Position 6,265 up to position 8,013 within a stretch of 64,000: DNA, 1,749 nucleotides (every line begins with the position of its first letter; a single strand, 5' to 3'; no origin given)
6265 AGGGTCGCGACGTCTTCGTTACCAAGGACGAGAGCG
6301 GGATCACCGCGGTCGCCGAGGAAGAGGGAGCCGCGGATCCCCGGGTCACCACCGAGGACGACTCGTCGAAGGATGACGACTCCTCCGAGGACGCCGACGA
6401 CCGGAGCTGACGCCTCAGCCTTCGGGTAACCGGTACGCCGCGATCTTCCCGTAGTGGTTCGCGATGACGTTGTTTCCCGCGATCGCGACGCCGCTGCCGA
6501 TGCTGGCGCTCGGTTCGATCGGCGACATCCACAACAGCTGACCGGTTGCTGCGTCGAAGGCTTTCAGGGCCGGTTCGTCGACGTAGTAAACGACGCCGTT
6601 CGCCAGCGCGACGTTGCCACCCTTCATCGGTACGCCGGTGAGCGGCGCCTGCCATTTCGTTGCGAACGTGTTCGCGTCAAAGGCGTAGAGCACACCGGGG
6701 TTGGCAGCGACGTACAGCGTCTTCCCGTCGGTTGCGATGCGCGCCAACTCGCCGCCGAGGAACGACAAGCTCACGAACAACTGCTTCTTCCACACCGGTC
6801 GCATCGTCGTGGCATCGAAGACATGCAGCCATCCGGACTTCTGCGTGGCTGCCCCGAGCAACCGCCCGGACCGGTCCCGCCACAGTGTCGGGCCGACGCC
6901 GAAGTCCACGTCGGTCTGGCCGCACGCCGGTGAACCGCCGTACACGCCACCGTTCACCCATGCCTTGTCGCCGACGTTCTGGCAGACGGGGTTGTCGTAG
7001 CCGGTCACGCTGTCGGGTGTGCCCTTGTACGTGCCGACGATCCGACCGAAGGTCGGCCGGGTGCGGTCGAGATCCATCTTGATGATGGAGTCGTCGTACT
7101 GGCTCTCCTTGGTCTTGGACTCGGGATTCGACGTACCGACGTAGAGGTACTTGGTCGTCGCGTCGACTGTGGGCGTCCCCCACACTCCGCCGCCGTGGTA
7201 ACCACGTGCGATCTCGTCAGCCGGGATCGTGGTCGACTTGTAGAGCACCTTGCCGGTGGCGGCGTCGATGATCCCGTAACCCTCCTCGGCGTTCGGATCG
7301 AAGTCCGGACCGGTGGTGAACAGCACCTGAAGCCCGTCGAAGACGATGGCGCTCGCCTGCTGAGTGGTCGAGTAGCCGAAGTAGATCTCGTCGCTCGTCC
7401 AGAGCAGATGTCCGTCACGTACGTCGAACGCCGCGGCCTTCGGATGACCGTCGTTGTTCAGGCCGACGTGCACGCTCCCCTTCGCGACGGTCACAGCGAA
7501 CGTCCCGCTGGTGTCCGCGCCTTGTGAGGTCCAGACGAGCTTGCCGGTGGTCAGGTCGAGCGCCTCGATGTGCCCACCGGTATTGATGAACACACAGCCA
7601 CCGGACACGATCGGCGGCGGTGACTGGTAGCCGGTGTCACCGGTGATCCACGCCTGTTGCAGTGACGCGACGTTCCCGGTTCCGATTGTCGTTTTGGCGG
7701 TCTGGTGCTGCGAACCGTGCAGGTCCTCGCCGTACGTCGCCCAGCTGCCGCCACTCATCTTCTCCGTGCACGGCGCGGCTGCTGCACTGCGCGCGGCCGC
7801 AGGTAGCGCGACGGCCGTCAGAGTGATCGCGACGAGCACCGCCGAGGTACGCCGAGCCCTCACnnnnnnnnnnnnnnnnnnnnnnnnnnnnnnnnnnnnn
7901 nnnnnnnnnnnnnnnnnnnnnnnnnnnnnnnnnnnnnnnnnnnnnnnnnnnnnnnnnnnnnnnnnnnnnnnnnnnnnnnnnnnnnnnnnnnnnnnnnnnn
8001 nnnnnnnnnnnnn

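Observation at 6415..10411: Secreted quinoprotein-like beta-propeller GTGA-coupled to a secreted DUF1080 (3-keto-glycoside hydrolase-like) protein, preceded by an amidohydrolase-2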

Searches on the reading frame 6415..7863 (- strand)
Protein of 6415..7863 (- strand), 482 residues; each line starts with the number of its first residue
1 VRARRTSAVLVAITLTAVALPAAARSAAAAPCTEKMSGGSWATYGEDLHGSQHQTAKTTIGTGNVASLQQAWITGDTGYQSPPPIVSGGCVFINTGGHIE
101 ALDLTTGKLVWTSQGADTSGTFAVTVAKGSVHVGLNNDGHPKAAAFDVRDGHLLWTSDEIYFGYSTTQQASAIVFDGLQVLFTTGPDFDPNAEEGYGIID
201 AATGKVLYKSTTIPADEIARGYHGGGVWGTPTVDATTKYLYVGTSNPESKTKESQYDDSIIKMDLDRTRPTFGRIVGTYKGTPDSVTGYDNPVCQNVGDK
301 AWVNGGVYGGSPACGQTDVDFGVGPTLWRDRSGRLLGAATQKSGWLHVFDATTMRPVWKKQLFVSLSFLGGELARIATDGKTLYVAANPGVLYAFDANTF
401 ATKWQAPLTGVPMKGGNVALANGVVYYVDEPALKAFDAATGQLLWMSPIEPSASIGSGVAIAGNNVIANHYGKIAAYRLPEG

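Call 4: search_protein_families(library=pfam, proteins=[window:6415-7863:-], max_evalue=0.01)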
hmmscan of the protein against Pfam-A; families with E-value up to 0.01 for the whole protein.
window:6415-7863:- (482 aa): 4 families
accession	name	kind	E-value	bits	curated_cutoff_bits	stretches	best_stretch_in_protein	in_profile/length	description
PF13360.13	PQQ_2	-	8.3e-23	81.7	27.6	2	343-481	2-137/233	Outer membrane protein assembly factor BamB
PF01011.28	PQQ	-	4e-15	56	26.7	1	41-116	1-86/595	Glucose/ethanol/alcohol dehydrogenase, beta-propeller domain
PF13570.13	Beta-prop_ACSF4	-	1.2e-07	31.9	133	1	374-477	55-160/329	Beta-alanine-activating enzyme, beta-propeller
PF25293.1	Beta-prop_EMC1_N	-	0.001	19.3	34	0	99-157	43-101/219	EMC1 N-terminal beta-propeller domain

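Call 5: search_protein_families(library=ncbifam, proteins=[window:6415-7863:-], max_evalue=0.01)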
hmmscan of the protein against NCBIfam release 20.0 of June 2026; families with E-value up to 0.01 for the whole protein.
window:6415-7863:- (482 aa): 9 families
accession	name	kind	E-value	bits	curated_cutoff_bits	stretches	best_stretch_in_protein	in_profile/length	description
TIGR03075.1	PQQ_enz_alc_DH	subfamily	1.6e-19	70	480.05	2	33-290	13-299/530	PQQ-dependent dehydrogenase, methanol/ethanol family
TIGR04528.1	acido_non_PQQ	subfamily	5.2e-17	61.8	650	2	39-291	4-271/493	acido-empty-quinoprotein group A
TIGR03300.1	assembly_YfgL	equivalog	6.4e-13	48.1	285.2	2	340-449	71-173/377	outer membrane protein assembly factor BamB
NF008351.0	PRK11138.1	equivalog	7.2e-11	41.2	423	2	340-477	75-220/394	outer membrane protein assembly factor BamB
TIGR03074.1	PQQ_membr_DH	subfamily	3.7e-08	31.7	832.65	1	23-114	139-240/783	membrane-bound PQQ-dependent dehydrogenase, glucose/quinate/shikimate family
NF053615.1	SerThrKinAfsKStmc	equivalog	1.7e-07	30.3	1300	1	377-457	527-609/809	protein serine/threonine kinase AfsK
NF050114.1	Rv3212_fam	equivalog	7.9e-05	22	150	0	63-112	49-96/393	Rv3212 family protein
NF041516.1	PA2928_fam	subfamily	0.00026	20.5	70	0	99-160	71-130/376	PA2928 family protein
NF040673.1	PLuB_PQQ_rpt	exception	0.0008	18.4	250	1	366-449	240-327/395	PLuB system PQQ-binding repeat protein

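Call 6: search_solved_structures(query=window:6415-7863:-, max_evalue=0.01, show_alignments=2)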
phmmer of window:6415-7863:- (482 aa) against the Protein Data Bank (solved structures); distinct sequences matched with E-value up to 0.01: 15.
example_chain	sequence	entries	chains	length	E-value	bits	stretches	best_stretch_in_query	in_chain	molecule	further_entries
8orr_AAA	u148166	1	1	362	4.3e-06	29.1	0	62-156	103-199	Outer membrane protein assembly factor BamB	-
7nri_B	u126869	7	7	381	6.6e-06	28.5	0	50-156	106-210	Outer membrane protein assembly factor BamB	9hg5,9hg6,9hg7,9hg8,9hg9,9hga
8spr_B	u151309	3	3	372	6.7e-06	28.5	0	58-156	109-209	Outer membrane protein assembly factor BamB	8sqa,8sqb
3q54_A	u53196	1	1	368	6.8e-06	28.4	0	49-156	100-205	Outer membrane assembly lipoprotein YfgL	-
3q7m_A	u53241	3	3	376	7.3e-06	28.3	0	49-156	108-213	Lipoprotein yfgL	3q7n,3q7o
5ljo_B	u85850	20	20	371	7.6e-06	28.3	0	49-156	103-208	Outer membrane protein assembly factor BamB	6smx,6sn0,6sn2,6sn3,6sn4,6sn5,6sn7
5d0o_B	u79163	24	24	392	7.6e-06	28.3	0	58-156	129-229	Outer membrane protein assembly factor BamB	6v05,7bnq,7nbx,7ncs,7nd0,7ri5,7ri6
5ayw_B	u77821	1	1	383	7.9e-06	28.2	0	50-156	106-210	Outer membrane protein assembly factor BamB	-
28jl_B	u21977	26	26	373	7.9e-06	28.2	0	49-156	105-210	Outer membrane protein assembly factor BamB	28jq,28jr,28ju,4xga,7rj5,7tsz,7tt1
3prw_A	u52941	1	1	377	8.1e-06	28.2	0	58-156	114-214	Lipoprotein yfgL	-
2yh3_A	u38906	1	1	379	8.3e-06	28.2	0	58-156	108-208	LIPOPROTEIN YFGL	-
3p1l_A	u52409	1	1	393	9.1e-06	28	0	58-156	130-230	Lipoprotein yfgL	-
6lyq_B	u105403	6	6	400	9.6e-06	28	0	50-156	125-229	Outer membrane protein assembly factor BamB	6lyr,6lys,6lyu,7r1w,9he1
8adg_B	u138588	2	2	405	1.1e-05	27.8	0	59-156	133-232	Outer membrane protein assembly factor BamB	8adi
2yms_A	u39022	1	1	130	0.0082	18.3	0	38-113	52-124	OUTER MEMBRANE PROTEIN ASSEMBLY FACTOR BAMB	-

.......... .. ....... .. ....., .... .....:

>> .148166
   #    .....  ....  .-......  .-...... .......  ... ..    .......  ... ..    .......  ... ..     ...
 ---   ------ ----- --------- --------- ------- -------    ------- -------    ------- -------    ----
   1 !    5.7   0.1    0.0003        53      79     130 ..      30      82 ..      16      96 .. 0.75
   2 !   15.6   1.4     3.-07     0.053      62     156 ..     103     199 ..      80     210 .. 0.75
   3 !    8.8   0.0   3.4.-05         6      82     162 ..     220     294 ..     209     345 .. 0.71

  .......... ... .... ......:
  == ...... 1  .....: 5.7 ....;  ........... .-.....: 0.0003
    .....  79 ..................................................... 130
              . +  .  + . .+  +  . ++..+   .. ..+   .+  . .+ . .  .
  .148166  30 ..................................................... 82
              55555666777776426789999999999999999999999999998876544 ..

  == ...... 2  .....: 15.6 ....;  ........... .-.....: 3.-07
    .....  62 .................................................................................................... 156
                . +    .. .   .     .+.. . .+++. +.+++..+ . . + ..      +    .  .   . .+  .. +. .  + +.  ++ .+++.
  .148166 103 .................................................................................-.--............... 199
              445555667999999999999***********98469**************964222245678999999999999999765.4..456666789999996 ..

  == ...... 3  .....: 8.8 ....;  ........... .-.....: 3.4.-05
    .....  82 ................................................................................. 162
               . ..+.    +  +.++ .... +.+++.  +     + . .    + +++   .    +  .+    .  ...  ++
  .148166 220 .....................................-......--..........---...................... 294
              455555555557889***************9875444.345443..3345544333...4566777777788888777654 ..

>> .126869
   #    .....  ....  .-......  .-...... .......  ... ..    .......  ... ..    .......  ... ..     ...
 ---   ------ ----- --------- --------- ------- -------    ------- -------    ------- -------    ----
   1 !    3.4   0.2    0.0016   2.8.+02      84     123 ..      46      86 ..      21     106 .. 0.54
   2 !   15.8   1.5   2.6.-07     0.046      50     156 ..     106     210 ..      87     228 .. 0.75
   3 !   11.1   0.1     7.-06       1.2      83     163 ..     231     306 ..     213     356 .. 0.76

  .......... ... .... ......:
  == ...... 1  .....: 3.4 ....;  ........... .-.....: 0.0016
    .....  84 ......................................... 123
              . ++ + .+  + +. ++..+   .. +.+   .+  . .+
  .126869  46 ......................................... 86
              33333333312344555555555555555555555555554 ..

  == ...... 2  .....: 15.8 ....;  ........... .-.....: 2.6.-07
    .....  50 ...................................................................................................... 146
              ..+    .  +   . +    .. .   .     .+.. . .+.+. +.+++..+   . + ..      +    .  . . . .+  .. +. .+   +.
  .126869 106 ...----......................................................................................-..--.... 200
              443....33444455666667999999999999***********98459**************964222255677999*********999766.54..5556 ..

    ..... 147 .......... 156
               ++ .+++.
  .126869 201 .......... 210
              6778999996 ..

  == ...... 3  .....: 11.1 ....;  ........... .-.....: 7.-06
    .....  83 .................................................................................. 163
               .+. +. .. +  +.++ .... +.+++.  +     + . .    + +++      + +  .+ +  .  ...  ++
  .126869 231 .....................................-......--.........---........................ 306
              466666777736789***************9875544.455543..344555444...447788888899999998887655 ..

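Call 8: find_homologous_proteins(query=window:6415-7863:-)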
Query window:6415-7863:- (482 aa): 357 proteins with E <= 0.001 among 8000 candidates; the best 120 are listed.
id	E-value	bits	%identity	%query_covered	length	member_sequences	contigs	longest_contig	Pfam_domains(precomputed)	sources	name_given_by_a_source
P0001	0.0e+0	1098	100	100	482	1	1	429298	PF01011.29,PF13360.14,PF13570.14,PF25293.2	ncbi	ncbi:MAG: PQQ-binding-like beta-propeller repeat protein [Actinomycetes bacterium]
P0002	5.6e-268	908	83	98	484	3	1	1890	PF01011.29,PF13360.14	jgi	jgi:polyvinyl alcohol dehydrogenase (cytochrome)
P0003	1.1e-264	897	82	98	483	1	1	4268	PF01011.29,PF13360.14,PF13570.14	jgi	jgi:polyvinyl alcohol dehydrogenase (cytochrome)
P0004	1.3e-262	890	82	99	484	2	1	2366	PF01011.29,PF13360.14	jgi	jgi:polyvinyl alcohol dehydrogenase (cytochrome)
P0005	1.4e-256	870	79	99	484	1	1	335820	PF01011.29,PF13360.14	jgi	jgi:polyvinyl alcohol dehydrogenase (cytochrome)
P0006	1.7e-250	850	81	92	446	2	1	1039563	PF01011.29,PF13360.14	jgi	jgi:polyvinyl alcohol dehydrogenase (cytochrome)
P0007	6.8e-239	812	77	95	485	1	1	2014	PF01011.29,PF13360.14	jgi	jgi:polyvinyl alcohol dehydrogenase (cytochrome)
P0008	1.8e-237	807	74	100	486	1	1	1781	PF01011.29,PF13360.14,PF13570.14,PF25293.2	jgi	-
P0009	6.9e-237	805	73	99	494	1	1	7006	PF01011.29,PF13360.14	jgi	jgi:polyvinyl alcohol dehydrogenase (cytochrome)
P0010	1.8e-235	801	72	98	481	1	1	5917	PF01011.29,PF13360.14,PF25293.2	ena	-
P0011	2.1e-234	797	73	99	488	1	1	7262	PF01011.29,PF13360.14,PF25293.2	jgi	jgi:polyvinyl alcohol dehydrogenase (cytochrome)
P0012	3.4e-234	796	74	97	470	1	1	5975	PF01011.29,PF13360.14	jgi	-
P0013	2.1e-233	794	74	95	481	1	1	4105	PF01011.29,PF13360.14,PF25293.2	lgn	-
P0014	3.4e-232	790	73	98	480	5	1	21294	PF01011.29,PF13360.14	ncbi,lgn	ncbi:MAG: hypothetical protein QOG87_1665 [Actinomycetota bacterium]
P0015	6.8e-232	789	73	98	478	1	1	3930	PF01011.29,PF13360.14,PF25293.2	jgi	-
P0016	1.7e-231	787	73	99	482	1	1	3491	PF01011.29,PF13360.14,PF25293.2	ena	-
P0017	3.6e-231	786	71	98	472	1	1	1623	PF01011.29,PF13360.14,PF13570.14,PF25293.2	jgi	jgi:polyvinyl alcohol dehydrogenase (cytochrome)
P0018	8.1e-231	785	74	95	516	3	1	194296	PF01011.29,PF13360.14,PF25293.2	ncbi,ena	ncbi:MAG TPA: PQQ-binding-like beta-propeller repeat protein [Acidimicrobiales bacterium]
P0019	2.1e-230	784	75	94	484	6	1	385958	PF01011.29,PF13360.14,PF25293.2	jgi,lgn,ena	-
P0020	5.7e-230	782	73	98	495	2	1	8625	PF01011.29,PF13360.14,PF25293.2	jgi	jgi:polyvinyl alcohol dehydrogenase (cytochrome)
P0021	1.4e-229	781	72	97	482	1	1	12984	PF01011.29,PF13360.14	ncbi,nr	ncbi:MAG TPA: PQQ-binding-like beta-propeller repeat protein [Actinomycetota bacterium]|nr:PQQ-bindi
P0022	3.9e-229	780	73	95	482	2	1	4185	PF01011.29,PF13360.14,PF25293.2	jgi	jgi:polyvinyl alcohol dehydrogenase (cytochrome)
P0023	5.0e-229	779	71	100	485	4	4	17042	PF01011.29,PF13360.14,PF25293.2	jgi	jgi:polyvinyl alcohol dehydrogenase (cytochrome)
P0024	7.2e-229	779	71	100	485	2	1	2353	PF01011.29,PF13360.14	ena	-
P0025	1.3e-228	778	74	96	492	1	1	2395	PF01011.29,PF13360.14,PF13570.14,PF25293.2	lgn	-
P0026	1.4e-228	778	76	92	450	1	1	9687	PF01011.29,PF13360.14,PF25293.2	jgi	jgi:polyvinyl alcohol dehydrogenase (cytochrome)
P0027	7.6e-228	775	72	98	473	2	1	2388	PF01011.29,PF13360.14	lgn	-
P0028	9.5e-228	775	73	93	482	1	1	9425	PF01011.29,PF13360.14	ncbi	ncbi:MAG: PQQ-binding-like beta-propeller repeat protein [Actinomycetota bacterium]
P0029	1.2e-227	775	70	98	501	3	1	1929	PF01011.29,PF13360.14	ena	-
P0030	3.1e-227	773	70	99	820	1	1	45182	PF01011.29,PF13360.14,PF06283.18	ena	-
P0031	3.5e-227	773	71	100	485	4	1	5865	PF01011.29,PF13360.14,PF25293.2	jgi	-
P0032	4.0e-227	773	76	92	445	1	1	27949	PF01011.29,PF13360.14,PF25293.2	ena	-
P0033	4.9e-227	773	73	93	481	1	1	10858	PF01011.29,PF13360.14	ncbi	ncbi:MAG: PQQ-binding-like beta-propeller repeat protein [Actinomycetota bacterium]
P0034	5.3e-227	773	74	93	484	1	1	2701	PF01011.29,PF13360.14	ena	-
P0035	9.4e-227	772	71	99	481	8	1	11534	PF01011.29,PF13360.14,PF25293.2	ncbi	-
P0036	1.2e-226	771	72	96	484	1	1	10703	PF01011.29,PF13360.14,PF13570.14,PF25293.2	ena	-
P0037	1.4e-226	771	73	96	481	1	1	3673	PF01011.29,PF13360.14,PF25293.2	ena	-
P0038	2.3e-225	767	72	100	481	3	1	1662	PF01011.29,PF13360.14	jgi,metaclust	metaclust:\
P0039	2.4e-225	767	71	99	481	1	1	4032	PF01011.29,PF13360.14,PF25293.2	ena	-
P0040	2.9e-225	767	77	90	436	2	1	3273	PF01011.29,PF13360.14,PF13570.14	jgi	jgi:polyvinyl alcohol dehydrogenase (cytochrome)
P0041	1.5e-223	761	71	97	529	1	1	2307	PF01011.29,PF13360.14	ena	-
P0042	5.5e-223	759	73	93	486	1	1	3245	PF01011.29,PF13360.14,PF25293.2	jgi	-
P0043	6.9e-223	759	73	93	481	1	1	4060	PF01011.29,PF13360.14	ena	-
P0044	1.2e-222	758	74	92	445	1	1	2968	PF01011.29,PF13360.14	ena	-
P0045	2.7e-222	757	70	99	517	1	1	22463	PF01011.29,PF13360.14,PF25293.2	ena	-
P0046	1.8e-221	754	69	100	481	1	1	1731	PF01011.29,PF13360.14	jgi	jgi:polyvinyl alcohol dehydrogenase (cytochrome)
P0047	3.3e-221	753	74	92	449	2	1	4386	PF01011.29,PF13360.14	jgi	jgi:polyvinyl alcohol dehydrogenase (cytochrome)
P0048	3.9e-221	753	74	93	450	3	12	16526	PF01011.29,PF13360.14,PF13570.14,PF25293.2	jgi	jgi:polyvinyl alcohol dehydrogenase (cytochrome)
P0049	4.5e-221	753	74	92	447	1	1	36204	PF01011.29,PF13360.14,PF13570.14,PF25293.2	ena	-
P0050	3.3e-220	750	71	96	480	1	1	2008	PF01011.29,PF13360.14,PF25293.2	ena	-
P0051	2.1e-218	744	74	92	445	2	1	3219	PF01011.29,PF13360.14,PF13570.14,PF25293.2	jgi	jgi:polyvinyl alcohol dehydrogenase (cytochrome)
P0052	3.0e-218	744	70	100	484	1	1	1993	PF01011.29,PF13360.14,PF13570.14,PF25293.2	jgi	-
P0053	3.1e-218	744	71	96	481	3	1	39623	PF01011.29,PF13360.14,PF25293.2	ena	-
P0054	1.0e-217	742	74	92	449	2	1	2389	PF01011.29,PF13360.14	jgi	-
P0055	1.7e-216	738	67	100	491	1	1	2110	PF01011.29,PF13360.14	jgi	jgi:polyvinyl alcohol dehydrogenase (cytochrome)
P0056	3.7e-216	737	69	99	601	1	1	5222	PF01011.29,PF13360.14,PF13570.14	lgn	-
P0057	6.7e-216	736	71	94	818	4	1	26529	PF01011.29,PF13360.14,PF06283.18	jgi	jgi:outer membrane protein assembly factor BamB/type 1 glutamine amidotransferase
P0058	3.3e-215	734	70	99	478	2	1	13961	PF01011.29,PF13360.14,PF13570.14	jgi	jgi:polyvinyl alcohol dehydrogenase (cytochrome)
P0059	5.5e-215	733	71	94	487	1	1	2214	PF01011.29,PF13360.14,PF13570.14,PF25293.2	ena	-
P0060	1.8e-214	731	67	99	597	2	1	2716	PF01011.29,PF13360.14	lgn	-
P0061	2.4e-214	731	67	99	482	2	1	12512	PF01011.29,PF13360.14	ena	-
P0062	3.1e-211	721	68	95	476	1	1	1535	PF01011.29,PF13360.14,PF13570.14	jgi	-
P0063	5.7e-211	720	67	96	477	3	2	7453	PF01011.29,PF13360.14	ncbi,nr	ncbi:MAG: PQQ-binding-like beta-propeller repeat protein [Actinomycetota bacterium]|nr:PQQ-binding-l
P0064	5.1e-209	713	70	94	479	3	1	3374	PF01011.29,PF13360.14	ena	-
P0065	1.1e-207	709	66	99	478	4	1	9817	PF01011.29,PF13360.14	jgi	jgi:polyvinyl alcohol dehydrogenase (cytochrome)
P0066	1.7e-207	708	65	99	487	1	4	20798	PF01011.29,PF13360.14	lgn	-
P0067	5.8e-207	707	66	100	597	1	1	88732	PF01011.29,PF13360.14,PF13570.14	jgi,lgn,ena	-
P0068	8.2e-207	706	71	92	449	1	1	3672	PF01011.29,PF13360.14,PF25293.2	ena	-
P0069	9.0e-207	706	66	99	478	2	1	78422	PF01011.29,PF13360.14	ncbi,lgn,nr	ncbi:MAG: PQQ-binding-like beta-propeller repeat protein [Frankiaceae bacterium]|nr:PQQ-binding-like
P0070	9.9e-207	706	67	95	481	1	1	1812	PF01011.29,PF13360.14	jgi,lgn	jgi:outer membrane protein assembly factor BamB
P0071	1.7e-206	705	66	99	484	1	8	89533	PF01011.29,PF13360.14,PF13570.14,PF25293.2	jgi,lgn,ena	-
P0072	6.3e-206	703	67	96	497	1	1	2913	PF01011.29,PF13360.14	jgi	jgi:polyvinyl alcohol dehydrogenase (cytochrome)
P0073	3.1e-205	701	69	92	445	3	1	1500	PF01011.29,PF13360.14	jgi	-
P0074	4.2e-202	690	67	94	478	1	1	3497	PF01011.29,PF13360.14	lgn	-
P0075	6.0e-202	690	67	94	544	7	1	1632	PF01011.29,PF13360.14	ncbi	ncbi:MAG: PQQ-binding-like beta-propeller repeat protein, partial [Acidimicrobiales bacterium]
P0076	2.4e-200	685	70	91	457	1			PF01011.29,PF13360.14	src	-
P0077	7.6e-200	683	67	93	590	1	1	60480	PF01011.29,PF13360.14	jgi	jgi:polyvinyl alcohol dehydrogenase (cytochrome)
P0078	1.5e-199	682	66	94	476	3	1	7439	PF01011.29,PF13360.14,PF25293.2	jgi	jgi:outer membrane protein assembly factor BamB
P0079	6.7e-199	680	64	99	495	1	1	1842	PF01011.29,PF13360.14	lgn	-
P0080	1.8e-198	679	64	100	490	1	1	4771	PF01011.29,PF13360.14,PF13570.14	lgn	-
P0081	2.7e-198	678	65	95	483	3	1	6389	PF01011.29,PF13360.14,PF13570.14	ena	-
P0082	4.1e-196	671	64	94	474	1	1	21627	PF01011.29,PF13360.14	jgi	-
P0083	4.6e-196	671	64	99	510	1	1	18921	PF01011.29,PF13360.14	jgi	jgi:polyvinyl alcohol dehydrogenase (cytochrome)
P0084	1.8e-195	669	65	96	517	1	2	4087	PF13360.14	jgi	jgi:polyvinyl alcohol dehydrogenase (cytochrome)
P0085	5.5e-194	664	63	99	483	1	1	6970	PF01011.29,PF13360.14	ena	-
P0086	6.0e-194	664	62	100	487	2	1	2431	PF01011.29,PF13360.14,PF13570.14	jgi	jgi:outer membrane protein assembly factor BamB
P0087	6.5e-194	663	64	95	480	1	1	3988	PF01011.29,PF13360.14,PF13570.14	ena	-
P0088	6.1e-191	654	62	100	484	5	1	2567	PF01011.29,PF13360.14,PF13570.14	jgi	jgi:polyvinyl alcohol dehydrogenase (cytochrome)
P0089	3.3e-190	651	61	99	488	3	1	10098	PF01011.29,PF13360.14,PF13570.14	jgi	jgi:polyvinyl alcohol dehydrogenase (cytochrome)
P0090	3.6e-190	651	61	99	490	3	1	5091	PF01011.29,PF13360.14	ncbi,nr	ncbi:MAG TPA: PQQ-binding-like beta-propeller repeat protein [Mycobacteriales bacterium]|nr:PQQ-bind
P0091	3.0e-188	645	60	99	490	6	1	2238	PF01011.29,PF13360.14,PF13570.14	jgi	jgi:polyvinyl alcohol dehydrogenase (cytochrome)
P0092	1.4e-187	643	64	94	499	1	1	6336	PF01011.29,PF13360.14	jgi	-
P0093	8.5e-185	633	62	99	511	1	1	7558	PF01011.29,PF13360.14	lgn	-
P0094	2.6e-184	632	61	100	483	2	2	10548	PF01011.29,PF13360.14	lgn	-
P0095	3.0e-184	632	59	100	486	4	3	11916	PF01011.29,PF13360.14,PF13570.14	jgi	jgi:polyvinyl alcohol dehydrogenase (cytochrome)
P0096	7.0e-184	630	61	97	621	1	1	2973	PF01011.29,PF13360.14,PF13473.13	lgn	-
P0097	1.7e-179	616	60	99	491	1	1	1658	PF01011.29,PF13360.14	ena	-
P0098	1.8e-178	613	62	96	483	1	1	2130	PF01011.29,PF13360.14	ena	-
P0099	1.3e-175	603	59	99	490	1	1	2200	PF01011.29,PF13360.14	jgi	jgi:polyvinyl alcohol dehydrogenase (cytochrome)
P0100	2.7e-172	592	57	99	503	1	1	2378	PF01011.29,PF13360.14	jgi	jgi:glucose dehydrogenase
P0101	1.5e-170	586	59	99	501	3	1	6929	PF01011.29,PF13360.14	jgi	jgi:polyvinyl alcohol dehydrogenase (cytochrome)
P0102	2.8e-170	586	68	79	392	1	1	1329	PF01011.29,PF13360.14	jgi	jgi:hypothetical protein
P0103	1.2e-169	583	55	100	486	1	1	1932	PF01011.29,PF13360.14,PF13570.14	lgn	-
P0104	5.9e-168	578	58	96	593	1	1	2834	PF01011.29,PF13360.14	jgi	jgi:outer membrane protein assembly factor BamB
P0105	2.3e-166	573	61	92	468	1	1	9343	PF01011.29,PF13360.14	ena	-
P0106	9.1e-158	544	74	66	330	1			PF01011.29,PF13360.14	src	-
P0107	4.3e-157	542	54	99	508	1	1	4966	PF01011.29,PF13360.14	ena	-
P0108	7.4e-157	541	75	63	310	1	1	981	PF01011.29,PF13360.14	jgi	-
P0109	6.2e-147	509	52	100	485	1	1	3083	PF01011.29,PF13360.14,PF25293.2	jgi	-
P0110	6.9e-144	498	53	93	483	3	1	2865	PF01011.29,PF13360.14,PF13570.14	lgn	-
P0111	1.9e-132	461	50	95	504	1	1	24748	PF01011.29,PF13360.14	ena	-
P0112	2.6e-131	457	68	62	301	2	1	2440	PF01011.29,PF13360.14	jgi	jgi:outer membrane protein assembly factor BamB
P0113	4.0e-129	450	48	99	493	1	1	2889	PF01011.29,PF13360.14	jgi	jgi:polyvinyl alcohol dehydrogenase (cytochrome)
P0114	2.0e-126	441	59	71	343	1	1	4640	PF01011.29,PF13360.14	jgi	jgi:alcohol dehydrogenase (cytochrome c)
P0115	4.5e-125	436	56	74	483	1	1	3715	PF01011.29,PF13360.14,PF00127.27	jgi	jgi:polyvinyl alcohol dehydrogenase (cytochrome)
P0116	3.5e-116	407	47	100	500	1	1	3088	PF01011.29,PF13360.14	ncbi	ncbi:MAG: PQQ-binding-like beta-propeller repeat protein [Mycobacteriales bacterium]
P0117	2.8e-115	404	70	54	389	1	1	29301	PF01011.29,PF13360.14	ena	-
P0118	1.2e-112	395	44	100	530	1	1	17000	PF01011.29,PF13360.14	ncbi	ncbi:MAG: PQQ-binding-like beta-propeller repeat protein [Mycobacteriales bacterium]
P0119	7.3e-112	393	44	94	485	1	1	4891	PF01011.29,PF13360.14,PF13570.14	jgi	jgi:polyvinyl alcohol dehydrogenase (cytochrome)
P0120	1.2e-109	386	53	73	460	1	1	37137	PF13360.14,PF00127.27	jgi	jgi:plastocyanin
